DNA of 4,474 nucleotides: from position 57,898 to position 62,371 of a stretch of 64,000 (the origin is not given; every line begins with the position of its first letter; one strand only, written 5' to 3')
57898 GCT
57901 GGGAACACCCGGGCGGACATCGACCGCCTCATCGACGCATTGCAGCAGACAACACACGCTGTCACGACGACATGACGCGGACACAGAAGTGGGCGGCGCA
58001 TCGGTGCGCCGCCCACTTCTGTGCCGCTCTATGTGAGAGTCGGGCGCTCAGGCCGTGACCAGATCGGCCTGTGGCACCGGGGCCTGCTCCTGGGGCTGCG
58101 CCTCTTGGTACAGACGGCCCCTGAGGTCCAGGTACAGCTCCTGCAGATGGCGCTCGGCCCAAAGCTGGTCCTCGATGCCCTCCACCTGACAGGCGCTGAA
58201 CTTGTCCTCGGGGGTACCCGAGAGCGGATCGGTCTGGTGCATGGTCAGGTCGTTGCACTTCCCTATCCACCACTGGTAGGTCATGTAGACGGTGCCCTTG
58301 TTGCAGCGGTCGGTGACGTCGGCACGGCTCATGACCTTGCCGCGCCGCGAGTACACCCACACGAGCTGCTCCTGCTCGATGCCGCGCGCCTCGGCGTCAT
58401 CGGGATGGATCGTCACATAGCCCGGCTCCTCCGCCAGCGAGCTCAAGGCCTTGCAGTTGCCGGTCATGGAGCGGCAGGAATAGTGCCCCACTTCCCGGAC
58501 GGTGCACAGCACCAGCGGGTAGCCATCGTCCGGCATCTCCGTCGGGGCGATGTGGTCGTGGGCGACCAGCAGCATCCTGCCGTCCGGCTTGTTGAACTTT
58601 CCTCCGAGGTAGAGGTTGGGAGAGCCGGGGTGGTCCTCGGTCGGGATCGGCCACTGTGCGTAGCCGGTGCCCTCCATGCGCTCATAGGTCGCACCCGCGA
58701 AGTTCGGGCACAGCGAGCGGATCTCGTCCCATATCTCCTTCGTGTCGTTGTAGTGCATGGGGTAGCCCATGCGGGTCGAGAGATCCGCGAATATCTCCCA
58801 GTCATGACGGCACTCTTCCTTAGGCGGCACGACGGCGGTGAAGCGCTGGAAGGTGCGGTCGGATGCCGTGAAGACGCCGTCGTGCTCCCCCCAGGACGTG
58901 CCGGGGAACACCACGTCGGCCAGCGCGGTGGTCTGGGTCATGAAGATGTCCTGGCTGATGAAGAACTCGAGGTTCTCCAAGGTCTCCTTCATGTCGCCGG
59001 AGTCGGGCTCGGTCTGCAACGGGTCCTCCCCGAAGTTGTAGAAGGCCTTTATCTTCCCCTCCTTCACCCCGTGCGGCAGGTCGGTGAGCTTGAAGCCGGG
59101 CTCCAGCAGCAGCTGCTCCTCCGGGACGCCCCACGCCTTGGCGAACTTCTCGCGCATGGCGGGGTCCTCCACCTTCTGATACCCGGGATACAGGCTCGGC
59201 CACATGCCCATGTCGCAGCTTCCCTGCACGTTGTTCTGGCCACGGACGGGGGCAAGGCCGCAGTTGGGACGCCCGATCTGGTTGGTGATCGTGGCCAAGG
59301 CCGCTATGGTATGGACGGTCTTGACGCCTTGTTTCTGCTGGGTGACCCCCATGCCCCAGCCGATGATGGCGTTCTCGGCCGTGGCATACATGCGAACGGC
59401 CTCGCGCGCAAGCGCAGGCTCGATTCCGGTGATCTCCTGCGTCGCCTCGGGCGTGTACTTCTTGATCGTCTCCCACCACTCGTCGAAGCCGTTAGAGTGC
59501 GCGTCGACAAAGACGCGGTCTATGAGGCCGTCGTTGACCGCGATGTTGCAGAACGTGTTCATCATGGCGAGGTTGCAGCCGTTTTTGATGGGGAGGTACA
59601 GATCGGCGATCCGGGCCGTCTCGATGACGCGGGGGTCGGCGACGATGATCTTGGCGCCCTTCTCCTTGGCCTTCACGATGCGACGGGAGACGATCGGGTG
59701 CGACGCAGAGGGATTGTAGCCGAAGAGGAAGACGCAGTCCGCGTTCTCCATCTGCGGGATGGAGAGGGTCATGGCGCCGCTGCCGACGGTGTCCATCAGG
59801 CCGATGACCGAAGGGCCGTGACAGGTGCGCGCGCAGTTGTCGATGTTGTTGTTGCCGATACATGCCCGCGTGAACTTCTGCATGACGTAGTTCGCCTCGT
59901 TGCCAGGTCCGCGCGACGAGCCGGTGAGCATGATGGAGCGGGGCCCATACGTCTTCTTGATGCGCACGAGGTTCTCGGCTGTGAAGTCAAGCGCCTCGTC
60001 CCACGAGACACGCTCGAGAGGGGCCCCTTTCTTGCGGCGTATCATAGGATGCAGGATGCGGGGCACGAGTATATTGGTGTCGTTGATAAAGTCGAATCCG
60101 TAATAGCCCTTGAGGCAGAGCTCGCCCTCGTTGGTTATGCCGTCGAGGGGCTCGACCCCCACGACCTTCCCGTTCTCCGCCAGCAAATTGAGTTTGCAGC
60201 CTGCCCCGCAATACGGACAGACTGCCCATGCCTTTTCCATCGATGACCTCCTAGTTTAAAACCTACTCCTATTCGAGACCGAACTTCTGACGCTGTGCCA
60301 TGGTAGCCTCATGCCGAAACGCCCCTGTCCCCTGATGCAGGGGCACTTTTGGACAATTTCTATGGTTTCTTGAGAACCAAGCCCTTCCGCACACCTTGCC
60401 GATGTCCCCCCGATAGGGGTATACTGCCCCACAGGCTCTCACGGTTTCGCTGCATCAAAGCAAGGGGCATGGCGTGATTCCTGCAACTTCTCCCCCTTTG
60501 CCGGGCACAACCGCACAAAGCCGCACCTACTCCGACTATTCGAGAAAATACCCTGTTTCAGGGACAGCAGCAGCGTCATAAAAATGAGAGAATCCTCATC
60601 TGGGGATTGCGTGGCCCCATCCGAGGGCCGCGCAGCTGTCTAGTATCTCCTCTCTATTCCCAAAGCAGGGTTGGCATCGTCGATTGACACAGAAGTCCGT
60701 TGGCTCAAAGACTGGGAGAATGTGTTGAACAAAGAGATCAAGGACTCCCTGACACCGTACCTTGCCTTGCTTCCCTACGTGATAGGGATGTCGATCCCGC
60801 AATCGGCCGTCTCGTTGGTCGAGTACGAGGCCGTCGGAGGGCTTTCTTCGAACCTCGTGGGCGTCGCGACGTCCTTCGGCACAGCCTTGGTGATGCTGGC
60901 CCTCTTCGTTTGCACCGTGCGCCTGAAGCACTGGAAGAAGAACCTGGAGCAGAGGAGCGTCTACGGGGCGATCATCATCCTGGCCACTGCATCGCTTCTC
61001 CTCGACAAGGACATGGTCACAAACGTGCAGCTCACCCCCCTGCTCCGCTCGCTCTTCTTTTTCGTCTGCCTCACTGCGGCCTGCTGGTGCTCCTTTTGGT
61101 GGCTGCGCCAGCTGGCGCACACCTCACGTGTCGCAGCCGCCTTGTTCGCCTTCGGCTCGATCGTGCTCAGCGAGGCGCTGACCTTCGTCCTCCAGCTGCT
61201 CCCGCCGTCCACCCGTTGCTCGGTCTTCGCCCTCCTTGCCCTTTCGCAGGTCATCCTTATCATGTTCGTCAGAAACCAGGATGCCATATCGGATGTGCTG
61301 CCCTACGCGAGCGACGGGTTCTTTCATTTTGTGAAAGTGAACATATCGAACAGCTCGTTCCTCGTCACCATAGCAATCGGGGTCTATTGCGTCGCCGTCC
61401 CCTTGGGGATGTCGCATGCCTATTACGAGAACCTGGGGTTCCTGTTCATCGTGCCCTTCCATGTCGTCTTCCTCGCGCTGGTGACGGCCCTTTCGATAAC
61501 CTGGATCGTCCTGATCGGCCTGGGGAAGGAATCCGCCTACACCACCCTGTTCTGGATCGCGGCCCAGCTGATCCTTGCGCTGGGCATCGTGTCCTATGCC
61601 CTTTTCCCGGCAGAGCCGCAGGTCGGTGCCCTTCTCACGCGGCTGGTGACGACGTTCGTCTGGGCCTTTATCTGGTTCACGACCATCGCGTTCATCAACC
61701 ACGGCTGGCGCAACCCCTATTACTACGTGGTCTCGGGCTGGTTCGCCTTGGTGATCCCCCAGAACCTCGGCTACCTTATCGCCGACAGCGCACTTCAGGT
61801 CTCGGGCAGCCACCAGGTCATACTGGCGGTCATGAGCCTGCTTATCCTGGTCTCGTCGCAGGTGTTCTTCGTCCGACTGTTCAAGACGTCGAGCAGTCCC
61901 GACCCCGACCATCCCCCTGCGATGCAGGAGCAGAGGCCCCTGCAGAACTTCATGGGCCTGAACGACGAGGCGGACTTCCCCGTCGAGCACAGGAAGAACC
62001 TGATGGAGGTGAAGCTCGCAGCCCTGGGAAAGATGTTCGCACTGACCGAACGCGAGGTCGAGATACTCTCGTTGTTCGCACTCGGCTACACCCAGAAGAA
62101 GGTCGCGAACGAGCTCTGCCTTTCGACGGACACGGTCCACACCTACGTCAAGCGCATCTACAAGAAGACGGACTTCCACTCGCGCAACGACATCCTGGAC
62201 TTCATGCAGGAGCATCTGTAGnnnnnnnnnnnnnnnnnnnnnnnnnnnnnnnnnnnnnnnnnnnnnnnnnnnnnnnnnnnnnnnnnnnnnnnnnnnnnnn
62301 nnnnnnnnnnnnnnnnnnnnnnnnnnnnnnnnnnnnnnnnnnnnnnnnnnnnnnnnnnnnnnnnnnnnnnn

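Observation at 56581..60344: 24-nt motif shared by the fdhF and hyf upstream regions (candidate formate-regulon operator or leader structure)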

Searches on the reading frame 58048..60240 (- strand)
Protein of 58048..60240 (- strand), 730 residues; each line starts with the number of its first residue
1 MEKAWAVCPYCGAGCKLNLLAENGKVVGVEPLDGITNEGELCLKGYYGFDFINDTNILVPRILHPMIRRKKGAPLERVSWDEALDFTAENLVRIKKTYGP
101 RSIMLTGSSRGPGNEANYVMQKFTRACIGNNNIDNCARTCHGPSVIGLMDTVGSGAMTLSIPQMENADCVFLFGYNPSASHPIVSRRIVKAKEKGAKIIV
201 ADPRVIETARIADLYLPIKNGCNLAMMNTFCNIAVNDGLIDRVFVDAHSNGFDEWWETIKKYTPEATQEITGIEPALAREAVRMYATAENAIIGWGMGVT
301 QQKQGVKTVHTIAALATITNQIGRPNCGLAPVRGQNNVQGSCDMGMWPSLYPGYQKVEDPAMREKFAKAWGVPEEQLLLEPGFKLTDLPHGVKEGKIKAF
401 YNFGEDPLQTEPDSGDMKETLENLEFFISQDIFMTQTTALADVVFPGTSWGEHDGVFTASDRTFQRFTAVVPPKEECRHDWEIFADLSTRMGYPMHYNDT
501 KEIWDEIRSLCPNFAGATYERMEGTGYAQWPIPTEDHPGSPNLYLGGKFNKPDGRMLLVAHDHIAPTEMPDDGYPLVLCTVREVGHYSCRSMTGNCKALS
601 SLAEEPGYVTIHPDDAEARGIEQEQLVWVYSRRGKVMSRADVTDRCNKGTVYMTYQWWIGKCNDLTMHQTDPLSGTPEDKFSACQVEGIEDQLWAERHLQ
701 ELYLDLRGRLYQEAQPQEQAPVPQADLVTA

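Call 8: search_protein_families(library=pfam, proteins=[window:58048-60240:-])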
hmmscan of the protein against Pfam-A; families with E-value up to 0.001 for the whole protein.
window:58048-60240:- (730 aa): 3 families
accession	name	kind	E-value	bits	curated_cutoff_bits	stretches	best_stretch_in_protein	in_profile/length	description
PF00384.28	Molybdopterin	-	2.6e-74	250.8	24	1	61-489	1-352/353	Molybdopterin oxidoreductase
PF01568.27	Molydop_binding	-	8.8e-29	100.2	26.8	1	576-679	1-106/110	Molydopterin dinucleotide binding domain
PF04879.21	Molybdop_Fe4S4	-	5.9e-14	52.2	22.7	1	1-54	1-55/55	Molybdopterin oxidoreductase Fe4S4 domain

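Call 13: find_related_loci(query=window:58048-60240:-, collection=genome_contigs, flank=6000)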
Query window:58048-60240:- (730 aa) in genome_contigs; peptide patterns used: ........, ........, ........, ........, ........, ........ (x = any residue, [..] = any of these).
600 stretches matched a pattern (row limit reached: there are more); 596 encode a relative of the query (tblastn E <= 1e-3); the best 80 are kept; 80 distinct loci.
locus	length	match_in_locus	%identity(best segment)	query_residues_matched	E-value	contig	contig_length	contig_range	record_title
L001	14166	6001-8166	78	1-722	0e+0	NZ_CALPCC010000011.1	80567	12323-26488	Adlercreutzia murintestinalis isolate Adlercreutzia_sp_nov1_DSM112345 NODE_11_length_80567_cov_14.797304, whole genome s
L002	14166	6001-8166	78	1-722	0e+0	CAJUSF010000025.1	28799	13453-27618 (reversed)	MAG TPA_asm: uncultured Eggerthellaceae bacterium isolate MGBC165261 genome assembly, contig: MGBC165261.25, whole genom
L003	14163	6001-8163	75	1-721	0e+0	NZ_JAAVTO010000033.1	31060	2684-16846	Adlercreutzia sp. ZJ473 Scaffold32_1, whole genome shotgun sequence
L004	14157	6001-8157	75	1-719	0e+0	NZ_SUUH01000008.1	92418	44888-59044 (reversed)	MAG: Denitrobacterium detoxificans isolate SIG41 NODE_313_length_92418_cov_36.077983, whole genome shotgun sequence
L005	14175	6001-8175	72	1-726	0e+0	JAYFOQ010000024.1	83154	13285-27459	MAG: Gordonibacter sp. isolate 7L_13 c_7L_000000008059, whole genome shotgun sequence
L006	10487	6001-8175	71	1-724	0e+0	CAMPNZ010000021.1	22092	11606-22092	MAG TPA_asm: uncultured Coriobacteriales bacterium isolate SRR12830914_bin.7_metaWRAP_v1.3_MAG genome assembly, contig:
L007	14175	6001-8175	71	1-721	0e+0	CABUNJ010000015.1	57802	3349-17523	MAG TPA_asm: uncultured Collinsella sp. isolate MGYG-HGUT-04161 genome assembly, contig: GUT_GENOME258198_15, whole geno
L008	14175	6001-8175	71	1-721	0e+0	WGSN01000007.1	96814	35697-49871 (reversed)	MAG: Collinsella sp. isolate COPD014 SA9257_bin.10_contig_7, whole genome shotgun sequence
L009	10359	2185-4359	71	1-721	0e+0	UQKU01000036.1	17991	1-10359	uncultured Collinsella sp. isolate UMGS378 genome assembly, contig: NODE_610_length_17991_cov_6.836664, whole genome sho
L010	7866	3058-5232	71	1-721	0e+0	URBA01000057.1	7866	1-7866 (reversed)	uncultured Collinsella sp. isolate UMGS833 genome assembly, contig: NODE_1112_length_7866_cov_3.861093, whole genome sho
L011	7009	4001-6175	71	1-721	0e+0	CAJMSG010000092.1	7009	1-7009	TPA_asm: uncultured bacterium isolate SRR5558298-bin.36 genome assembly, contig: NODE_7398_length_7009_cov_12.927438, wh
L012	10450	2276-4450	71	1-721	0e+0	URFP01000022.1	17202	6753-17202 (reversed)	uncultured Collinsella sp. isolate UMGS962 genome assembly, contig: NODE_1140_length_17202_cov_31.287456, whole genome s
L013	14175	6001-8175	71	1-721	0e+0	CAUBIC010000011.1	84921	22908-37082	MAG TPA_asm: uncultured Collinsella sp. isolate SRR18940303_bin.33_MetaWRAP_v1.3_MAG genome assembly, contig: ERZ1868317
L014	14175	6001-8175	71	1-721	0e+0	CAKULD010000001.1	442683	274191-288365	MAG: uncultured Collinsella sp. isolate REFINED_METABAT215_TOP10_CONTIGS_1500_ASSEMBLY_K77_MERGED__Hadza_MoBio_hadza-I-L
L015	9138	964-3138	71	1-721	0e+0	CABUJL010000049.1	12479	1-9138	MAG TPA_asm: uncultured Collinsella sp. isolate MGYG-HGUT-04058 genome assembly, contig: GUT_GENOME255225_49, whole geno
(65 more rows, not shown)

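Call 26: find_encoding_contigs(protein=window:58048-60240:-, flank=6000, max_places=10)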
Protein window:58048-60240:- (730 aa): no gene with exactly this product is on record in the collection.

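Call 29: find_homologous_proteins(query=window:58048-60240:-, max_evalue=1e-100)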
Query window:58048-60240:- (730 aa): 7070 proteins with E <= 1e-100 among 8000 candidates; the best 120 are listed.
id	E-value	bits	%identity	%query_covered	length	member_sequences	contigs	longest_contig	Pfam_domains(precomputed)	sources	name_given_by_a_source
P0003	0.0e+0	1628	92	100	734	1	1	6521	PF00384.28,PF01568.28,PF04879.22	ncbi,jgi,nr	ncbi:MAG: formate dehydrogenase subunit alpha [Coriobacteriales bacterium]|jgi:formate dehydrogenase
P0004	0.0e+0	1626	91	100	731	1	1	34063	PF00384.28,PF01568.28,PF04879.22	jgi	jgi:formate dehydrogenase major subunit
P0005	0.0e+0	1520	85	99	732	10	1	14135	PF00384.28,PF01568.28,PF04879.22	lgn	-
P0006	0.0e+0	1505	85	98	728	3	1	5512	PF00384.28,PF01568.28,PF04879.22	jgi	jgi:formate dehydrogenase major subunit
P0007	0.0e+0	1501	95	89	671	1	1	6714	PF00384.28,PF01568.28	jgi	jgi:formate dehydrogenase major subunit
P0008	0.0e+0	1489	86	97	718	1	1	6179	PF00384.28,PF01568.28,PF04879.22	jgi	jgi:formate dehydrogenase major subunit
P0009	0.0e+0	1478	91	91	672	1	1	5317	PF00384.28,PF01568.28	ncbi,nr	ncbi:MAG: formate dehydrogenase subunit alpha, partial [Coriobacteriales bacterium]|nr:formate dehyd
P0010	0.0e+0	1404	80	100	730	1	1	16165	PF00384.28,PF01568.28,PF04879.22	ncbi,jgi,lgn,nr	ncbi:MAG: formate dehydrogenase subunit alpha [Coriobacteriales bacterium]|jgi:formate dehydrogenase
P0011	0.0e+0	1380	79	99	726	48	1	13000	PF00384.28,PF01568.28,PF04879.22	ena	-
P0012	0.0e+0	1380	79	99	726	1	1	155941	PF00384.28,PF01568.28,PF04879.22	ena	-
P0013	0.0e+0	1375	79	99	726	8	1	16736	PF00384.28,PF01568.28,PF04879.22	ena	-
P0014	0.0e+0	1373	78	99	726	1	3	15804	PF00384.28,PF01568.28,PF04879.22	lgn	-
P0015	0.0e+0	1364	78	99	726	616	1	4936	PF00384.28,PF01568.28,PF04879.22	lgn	-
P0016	0.0e+0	1362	78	100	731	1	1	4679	PF00384.28,PF01568.28,PF04879.22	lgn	-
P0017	0.0e+0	1352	77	99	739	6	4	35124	PF00384.28,PF01568.28,PF04879.22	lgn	-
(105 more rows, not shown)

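Call 30: find_encoding_contigs(protein=P0004, flank=7000, max_places=3)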
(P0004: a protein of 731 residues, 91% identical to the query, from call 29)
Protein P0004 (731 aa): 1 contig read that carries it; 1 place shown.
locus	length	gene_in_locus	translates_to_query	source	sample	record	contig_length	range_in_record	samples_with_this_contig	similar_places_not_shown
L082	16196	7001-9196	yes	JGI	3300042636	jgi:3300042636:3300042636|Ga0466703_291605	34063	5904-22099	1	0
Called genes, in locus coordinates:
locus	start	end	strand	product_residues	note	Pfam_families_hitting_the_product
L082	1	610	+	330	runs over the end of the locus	PF02729:OTCace_N, PF00185:OTCace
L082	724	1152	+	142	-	PF01316:Arg_repressor, PF02863:Arg_repressor_C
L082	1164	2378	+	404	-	PF00764:Arginosuc_synth, PF20979:Arginosuc_syn_C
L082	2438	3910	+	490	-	PF00206:Lyase_1, PF14698:ASL_C2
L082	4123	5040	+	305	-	PF18484:CDCA (weak)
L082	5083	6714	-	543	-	PF00196:GerE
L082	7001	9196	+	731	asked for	PF04879:Molybdop_Fe4S4, PF00384:Molybdopterin, PF01568:Molydop_binding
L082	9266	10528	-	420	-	PF00266:Aminotran_5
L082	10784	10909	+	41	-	-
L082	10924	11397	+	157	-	PF13247:Fer4_11, PF25160:LdpA_Fe-S-bd, PF12838:Fer4_7 (weak), PF00037:Fer4, PF12797:Fer4_2 (weak), PF12837:Fer4_6, PF13237:Fer4_10 (weak), PF13187:Fer4_9 (weak), +2 more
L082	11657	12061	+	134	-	PF12838:Fer4_7 (weak), PF13187:Fer4_9 (faint), PF13237:Fer4_10 (faint), PF13484:Fer4_16 (faint), PF14697:Fer4_21 (faint), PF25160:LdpA_Fe-S-bd (faint), PF12837:Fer4_6 (weak), PF00037:Fer4 (weak)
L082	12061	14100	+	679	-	PF00361:Proton_antipo_M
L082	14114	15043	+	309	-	PF00146:NADHdh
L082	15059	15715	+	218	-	PF00420:Oxidored_q2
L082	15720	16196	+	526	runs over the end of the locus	PF00361:Proton_antipo_M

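Call 31: find_encoding_contigs(protein=P0003, flank=7000, max_places=3)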
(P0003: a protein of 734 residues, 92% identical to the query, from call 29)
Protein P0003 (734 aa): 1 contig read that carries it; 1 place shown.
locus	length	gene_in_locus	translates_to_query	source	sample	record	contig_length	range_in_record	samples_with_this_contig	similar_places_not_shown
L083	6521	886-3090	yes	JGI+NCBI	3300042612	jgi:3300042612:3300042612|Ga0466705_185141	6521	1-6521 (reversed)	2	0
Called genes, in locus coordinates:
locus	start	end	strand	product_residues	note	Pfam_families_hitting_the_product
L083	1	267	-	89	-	?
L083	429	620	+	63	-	-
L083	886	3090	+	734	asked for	PF04879:Molybdop_Fe4S4, PF00384:Molybdopterin, PF01568:Molydop_binding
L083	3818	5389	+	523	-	PF07581:Glug (faint)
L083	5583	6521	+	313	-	PF02494:HYR (faint), PF02368:Big_2, PF21461:HL_N-beta (weak)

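Call 32: find_encoding_contigs(protein=P0005, flank=7000, max_places=3)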
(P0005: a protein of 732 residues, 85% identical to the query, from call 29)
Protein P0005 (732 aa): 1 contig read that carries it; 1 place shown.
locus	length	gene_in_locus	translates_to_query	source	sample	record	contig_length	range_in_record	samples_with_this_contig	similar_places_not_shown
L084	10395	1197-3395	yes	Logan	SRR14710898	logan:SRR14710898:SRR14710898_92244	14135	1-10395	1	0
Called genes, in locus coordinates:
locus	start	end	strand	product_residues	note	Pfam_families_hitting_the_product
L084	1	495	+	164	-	?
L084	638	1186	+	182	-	PF13187:Fer4_9 (weak), PF13237:Fer4_10 (weak), PF13247:Fer4_11, PF12838:Fer4_7, PF13187:Fer4_9 (weak), PF25160:LdpA_Fe-S-bd (weak), PF00037:Fer4, PF12837:Fer4_6, +3 more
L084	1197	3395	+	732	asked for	PF04879:Molybdop_Fe4S4, PF00384:Molybdopterin, PF01568:Molydop_binding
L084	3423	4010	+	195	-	PF12797:Fer4_2 (faint), PF13187:Fer4_9 (faint), PF13237:Fer4_10 (faint), PF14697:Fer4_21 (weak), PF13247:Fer4_11 (weak), PF12838:Fer4_7 (weak), PF12837:Fer4_6 (weak), PF00037:Fer4 (weak), +2 more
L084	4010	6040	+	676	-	PF00361:Proton_antipo_M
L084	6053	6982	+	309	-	PF00146:NADHdh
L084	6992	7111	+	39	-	-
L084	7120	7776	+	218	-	PF00420:Oxidored_q2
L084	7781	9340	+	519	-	PF00361:Proton_antipo_M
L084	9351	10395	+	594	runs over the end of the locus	PF00329:Complex1_30kDa, PF00374:NiFeSe_Hases, PF00346:Complex1_49kDa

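Call 35: find_encoding_contigs(protein=P0006, flank=7000, max_places=3)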
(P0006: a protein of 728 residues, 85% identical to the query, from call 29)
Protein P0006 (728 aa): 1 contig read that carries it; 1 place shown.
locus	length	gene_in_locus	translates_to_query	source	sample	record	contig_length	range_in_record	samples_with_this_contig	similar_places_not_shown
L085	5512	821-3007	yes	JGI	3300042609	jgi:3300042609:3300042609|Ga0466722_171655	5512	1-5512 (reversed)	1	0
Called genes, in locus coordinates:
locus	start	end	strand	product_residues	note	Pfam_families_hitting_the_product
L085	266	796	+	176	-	PF13187:Fer4_9 (weak), PF13237:Fer4_10 (weak), PF13247:Fer4_11 (weak), PF12838:Fer4_7 (weak), PF00037:Fer4, PF12797:Fer4_2 (weak), PF12837:Fer4_6, PF12838:Fer4_7 (weak), +3 more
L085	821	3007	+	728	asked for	PF04879:Molybdop_Fe4S4, PF00384:Molybdopterin, PF01568:Molydop_binding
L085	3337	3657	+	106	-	-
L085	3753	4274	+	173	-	PF12837:Fer4_6 (faint), PF13237:Fer4_10 (weak), PF14697:Fer4_21 (weak), PF12838:Fer4_7, PF13187:Fer4_9 (weak), PF13484:Fer4_16 (faint), PF00037:Fer4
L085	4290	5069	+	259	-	PF01058:Oxidored_q6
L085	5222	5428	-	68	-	PF00403:HMA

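Call 36: find_encoding_contigs(protein=P0008, flank=7000, max_places=3)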
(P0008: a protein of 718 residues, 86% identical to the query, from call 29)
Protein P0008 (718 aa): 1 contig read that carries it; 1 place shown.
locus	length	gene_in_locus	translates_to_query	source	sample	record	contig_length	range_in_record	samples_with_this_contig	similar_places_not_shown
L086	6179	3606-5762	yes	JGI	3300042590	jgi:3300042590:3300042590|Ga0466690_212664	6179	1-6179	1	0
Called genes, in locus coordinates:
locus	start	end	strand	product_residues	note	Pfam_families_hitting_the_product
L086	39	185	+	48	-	-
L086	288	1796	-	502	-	PF00196:GerE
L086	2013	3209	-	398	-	PF00266:Aminotran_5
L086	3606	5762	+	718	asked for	PF04879:Molybdop_Fe4S4, PF00384:Molybdopterin, PF01568:Molydop_binding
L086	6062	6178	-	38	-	?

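Call 37: find_encoding_contigs(protein=P0010, flank=7000, max_places=3)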
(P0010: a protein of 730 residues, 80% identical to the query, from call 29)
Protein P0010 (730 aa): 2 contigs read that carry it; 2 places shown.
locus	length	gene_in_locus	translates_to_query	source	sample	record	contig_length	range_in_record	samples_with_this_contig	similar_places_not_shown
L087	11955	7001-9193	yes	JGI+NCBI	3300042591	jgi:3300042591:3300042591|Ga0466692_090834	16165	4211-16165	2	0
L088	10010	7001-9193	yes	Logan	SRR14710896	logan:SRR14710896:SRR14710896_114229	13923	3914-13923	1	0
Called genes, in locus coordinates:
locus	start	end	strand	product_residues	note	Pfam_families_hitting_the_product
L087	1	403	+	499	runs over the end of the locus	PF00285:Citrate_synt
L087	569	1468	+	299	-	PF03372:Exo_endo_phos, PF14529:Exo_endo_phos_2 (faint)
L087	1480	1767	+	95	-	PF01842:ACT, PF13740:ACT_6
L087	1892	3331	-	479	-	PF00196:GerE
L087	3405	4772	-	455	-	PF00266:Aminotran_5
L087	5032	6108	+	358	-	PF18484:CDCA (weak)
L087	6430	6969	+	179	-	PF13187:Fer4_9 (weak), PF13237:Fer4_10 (weak), PF13247:Fer4_11, PF12838:Fer4_7, PF13187:Fer4_9 (weak), PF25160:LdpA_Fe-S-bd (weak), PF00037:Fer4, PF12837:Fer4_6, +4 more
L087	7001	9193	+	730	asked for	PF04879:Molybdop_Fe4S4, PF00384:Molybdopterin, PF01568:Molydop_binding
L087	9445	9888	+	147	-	PF00037:Fer4 (weak)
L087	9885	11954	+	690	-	PF00361:Proton_antipo_M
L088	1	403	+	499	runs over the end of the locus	PF00285:Citrate_synt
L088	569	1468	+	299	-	PF03372:Exo_endo_phos, PF14529:Exo_endo_phos_2 (faint)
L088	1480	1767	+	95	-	PF01842:ACT, PF13740:ACT_6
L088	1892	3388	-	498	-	PF00196:GerE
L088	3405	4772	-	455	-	PF00266:Aminotran_5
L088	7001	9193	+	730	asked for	PF04879:Molybdop_Fe4S4, PF00384:Molybdopterin, PF01568:Molydop_binding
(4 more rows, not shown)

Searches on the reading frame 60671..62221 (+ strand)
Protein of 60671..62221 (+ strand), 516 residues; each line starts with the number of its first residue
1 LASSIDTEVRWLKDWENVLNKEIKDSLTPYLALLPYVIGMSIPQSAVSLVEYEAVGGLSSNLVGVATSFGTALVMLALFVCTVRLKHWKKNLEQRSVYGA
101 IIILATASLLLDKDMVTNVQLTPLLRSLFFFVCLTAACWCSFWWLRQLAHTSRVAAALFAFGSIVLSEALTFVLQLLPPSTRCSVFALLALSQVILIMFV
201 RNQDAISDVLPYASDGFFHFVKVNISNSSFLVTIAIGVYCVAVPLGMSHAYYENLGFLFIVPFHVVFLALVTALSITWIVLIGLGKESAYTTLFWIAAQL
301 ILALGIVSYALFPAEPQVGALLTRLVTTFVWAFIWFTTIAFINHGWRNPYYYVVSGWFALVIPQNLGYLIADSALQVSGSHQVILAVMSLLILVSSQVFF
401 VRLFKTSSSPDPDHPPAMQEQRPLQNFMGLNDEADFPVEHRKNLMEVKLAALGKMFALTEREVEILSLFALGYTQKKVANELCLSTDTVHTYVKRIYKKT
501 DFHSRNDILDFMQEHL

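Call 43: search_protein_families(library=pfam, proteins=[window:60671-62221:+], max_evalue=0.01)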
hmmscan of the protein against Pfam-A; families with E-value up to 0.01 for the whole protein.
window:60671-62221:+ (516 aa): 2 families
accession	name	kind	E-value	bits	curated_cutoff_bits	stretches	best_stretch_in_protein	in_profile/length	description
PF00196.25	GerE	-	1.8e-12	47.1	23.5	1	458-510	3-55/57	Bacterial regulatory proteins, luxR family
PF06056.18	Terminase_5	-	0.0013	19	20.3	1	468-498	9-38/58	Putative ATPase subunit of terminase (gpP-like)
